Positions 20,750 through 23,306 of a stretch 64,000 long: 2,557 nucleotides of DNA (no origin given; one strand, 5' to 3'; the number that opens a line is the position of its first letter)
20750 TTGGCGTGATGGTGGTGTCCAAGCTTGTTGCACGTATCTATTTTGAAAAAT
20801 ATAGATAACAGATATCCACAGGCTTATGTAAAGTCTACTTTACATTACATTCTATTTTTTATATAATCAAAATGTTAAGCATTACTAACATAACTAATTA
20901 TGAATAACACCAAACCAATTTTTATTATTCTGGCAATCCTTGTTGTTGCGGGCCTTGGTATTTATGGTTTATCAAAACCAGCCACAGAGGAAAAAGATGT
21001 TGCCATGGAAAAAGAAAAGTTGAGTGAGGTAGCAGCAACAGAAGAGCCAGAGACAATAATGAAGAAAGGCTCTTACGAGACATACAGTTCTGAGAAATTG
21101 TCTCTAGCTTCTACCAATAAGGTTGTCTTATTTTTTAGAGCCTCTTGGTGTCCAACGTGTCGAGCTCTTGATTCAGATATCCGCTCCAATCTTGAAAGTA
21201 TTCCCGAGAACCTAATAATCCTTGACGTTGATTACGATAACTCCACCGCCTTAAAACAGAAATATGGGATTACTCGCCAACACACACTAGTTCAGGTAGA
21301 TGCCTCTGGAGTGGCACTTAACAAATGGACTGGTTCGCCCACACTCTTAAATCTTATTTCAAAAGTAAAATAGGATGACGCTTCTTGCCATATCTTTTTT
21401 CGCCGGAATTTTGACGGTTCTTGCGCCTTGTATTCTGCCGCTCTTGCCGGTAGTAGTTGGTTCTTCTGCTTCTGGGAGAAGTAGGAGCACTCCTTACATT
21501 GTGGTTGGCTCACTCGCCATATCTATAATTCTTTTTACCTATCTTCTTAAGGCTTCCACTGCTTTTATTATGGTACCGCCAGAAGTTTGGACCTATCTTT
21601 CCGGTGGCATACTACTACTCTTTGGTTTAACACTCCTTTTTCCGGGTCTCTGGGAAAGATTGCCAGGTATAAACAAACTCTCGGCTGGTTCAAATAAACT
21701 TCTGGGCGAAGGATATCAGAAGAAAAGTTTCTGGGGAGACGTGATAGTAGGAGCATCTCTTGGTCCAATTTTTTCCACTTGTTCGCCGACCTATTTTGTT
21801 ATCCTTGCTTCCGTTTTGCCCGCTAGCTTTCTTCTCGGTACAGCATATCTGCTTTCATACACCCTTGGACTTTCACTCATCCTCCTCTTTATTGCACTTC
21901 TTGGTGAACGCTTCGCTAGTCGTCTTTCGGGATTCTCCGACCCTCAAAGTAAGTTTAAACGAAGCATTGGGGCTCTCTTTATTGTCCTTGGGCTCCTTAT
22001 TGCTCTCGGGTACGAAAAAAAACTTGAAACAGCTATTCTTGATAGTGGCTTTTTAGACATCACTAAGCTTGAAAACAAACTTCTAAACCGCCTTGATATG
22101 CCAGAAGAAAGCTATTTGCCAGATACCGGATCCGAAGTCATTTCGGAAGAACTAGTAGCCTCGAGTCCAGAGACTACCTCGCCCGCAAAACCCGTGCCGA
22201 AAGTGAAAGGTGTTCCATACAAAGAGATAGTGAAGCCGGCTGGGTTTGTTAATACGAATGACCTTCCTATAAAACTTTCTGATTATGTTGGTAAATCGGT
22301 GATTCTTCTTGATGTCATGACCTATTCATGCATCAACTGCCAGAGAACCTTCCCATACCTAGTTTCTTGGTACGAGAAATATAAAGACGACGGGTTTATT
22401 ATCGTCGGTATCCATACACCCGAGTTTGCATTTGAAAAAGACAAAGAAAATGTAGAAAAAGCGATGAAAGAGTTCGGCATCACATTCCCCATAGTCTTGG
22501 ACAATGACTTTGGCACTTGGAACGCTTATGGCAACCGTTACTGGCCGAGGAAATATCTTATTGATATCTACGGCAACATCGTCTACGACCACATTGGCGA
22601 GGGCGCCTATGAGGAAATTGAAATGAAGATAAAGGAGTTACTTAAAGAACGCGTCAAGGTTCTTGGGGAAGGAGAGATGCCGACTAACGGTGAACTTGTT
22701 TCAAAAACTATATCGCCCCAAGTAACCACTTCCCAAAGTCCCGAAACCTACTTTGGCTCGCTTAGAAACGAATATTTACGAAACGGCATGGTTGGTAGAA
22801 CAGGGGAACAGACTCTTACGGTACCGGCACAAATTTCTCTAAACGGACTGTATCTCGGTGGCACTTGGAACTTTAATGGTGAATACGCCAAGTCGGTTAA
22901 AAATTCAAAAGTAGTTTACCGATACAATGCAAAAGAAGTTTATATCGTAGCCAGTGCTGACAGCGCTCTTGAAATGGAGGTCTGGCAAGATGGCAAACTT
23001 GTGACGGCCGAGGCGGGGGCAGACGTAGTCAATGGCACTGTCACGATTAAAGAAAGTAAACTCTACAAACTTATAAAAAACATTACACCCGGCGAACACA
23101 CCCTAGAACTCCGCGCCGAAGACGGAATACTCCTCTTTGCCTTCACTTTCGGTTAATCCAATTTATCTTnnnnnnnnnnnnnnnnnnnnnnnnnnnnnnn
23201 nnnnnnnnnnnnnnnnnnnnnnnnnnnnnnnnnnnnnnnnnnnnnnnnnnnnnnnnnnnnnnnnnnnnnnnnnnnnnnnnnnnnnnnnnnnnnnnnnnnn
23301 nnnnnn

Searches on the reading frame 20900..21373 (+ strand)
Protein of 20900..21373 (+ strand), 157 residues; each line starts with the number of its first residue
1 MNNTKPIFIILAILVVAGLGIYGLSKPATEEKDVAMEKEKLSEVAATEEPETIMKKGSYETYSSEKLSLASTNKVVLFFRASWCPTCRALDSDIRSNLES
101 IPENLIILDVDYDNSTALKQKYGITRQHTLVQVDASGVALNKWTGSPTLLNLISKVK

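Call 16: search_protein_families(library=pfam, proteins=[window:20900-21373:+], max_evalue=0.001)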
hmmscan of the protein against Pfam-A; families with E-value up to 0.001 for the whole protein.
window:20900-21373:+ (157 aa): 5 families
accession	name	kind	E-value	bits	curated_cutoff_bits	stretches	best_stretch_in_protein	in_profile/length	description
PF00085.26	Thioredoxin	-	1.6e-09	38.1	23.5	1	71-154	17-99/103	Thioredoxin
PF13899.12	Thioredoxin_7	-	9.4e-05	22.9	27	1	71-117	16-65/83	Thioredoxin-like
PF00578.27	AhpC-TSA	-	0.00013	22.4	26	1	54-120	10-75/124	AhpC/TSA family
PF06110.17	TXD17-like_Trx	-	0.00071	19.7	23.1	1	81-133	35-87/119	Thioredoxin domain-containing protein 17-like, thioredoxin domain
PF13098.12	Thioredoxin_2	-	0.0008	20.2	27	0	73-127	6-76/104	Thioredoxin-like domain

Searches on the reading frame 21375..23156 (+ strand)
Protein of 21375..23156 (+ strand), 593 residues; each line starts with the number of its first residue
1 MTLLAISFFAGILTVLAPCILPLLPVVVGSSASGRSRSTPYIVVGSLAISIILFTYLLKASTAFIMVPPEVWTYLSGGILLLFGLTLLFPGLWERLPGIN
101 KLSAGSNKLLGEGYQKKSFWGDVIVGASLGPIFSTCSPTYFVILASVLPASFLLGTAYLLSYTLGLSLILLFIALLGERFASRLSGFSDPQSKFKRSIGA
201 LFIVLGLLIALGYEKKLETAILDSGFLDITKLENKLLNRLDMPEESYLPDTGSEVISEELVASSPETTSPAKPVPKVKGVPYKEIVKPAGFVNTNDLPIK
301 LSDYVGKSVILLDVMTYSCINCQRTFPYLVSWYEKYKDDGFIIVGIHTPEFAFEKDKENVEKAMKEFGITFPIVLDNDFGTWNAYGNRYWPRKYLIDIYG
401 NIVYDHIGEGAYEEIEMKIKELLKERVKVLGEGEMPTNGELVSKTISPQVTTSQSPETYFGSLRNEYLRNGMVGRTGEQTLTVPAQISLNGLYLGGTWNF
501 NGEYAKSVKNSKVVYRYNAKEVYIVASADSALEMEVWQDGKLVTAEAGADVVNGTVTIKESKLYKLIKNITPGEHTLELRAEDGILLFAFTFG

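Call 16: search_protein_families(library=pfam, proteins=[window:21375-23156:+], max_evalue=0.001)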
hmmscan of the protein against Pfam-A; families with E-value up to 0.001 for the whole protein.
window:21375-23156:+ (593 aa): 6 families
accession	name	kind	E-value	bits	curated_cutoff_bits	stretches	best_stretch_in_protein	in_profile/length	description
PF17991.7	Thioredoxin_10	-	6.4e-29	101.8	27.1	1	455-593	1-142/142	Thioredoxin like C-terminal domain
PF08534.16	Redoxin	-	5.4e-11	42.9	26.6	1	292-409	14-135/148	Redoxin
PF00578.27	AhpC-TSA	-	1.1e-10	42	26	1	295-404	14-123/124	AhpC/TSA family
PF13386.12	DsbD_2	-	2.7e-07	31.1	24.9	1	37-207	42-198/199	Cytochrome C biogenesis protein transmembrane region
PF13905.12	Thioredoxin_8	-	1.3e-05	25.8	27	1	308-401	2-93/94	Thioredoxin-like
PF00255.25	GSHPx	-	0.00011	22.2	27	1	294-374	9-90/108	Glutathione peroxidase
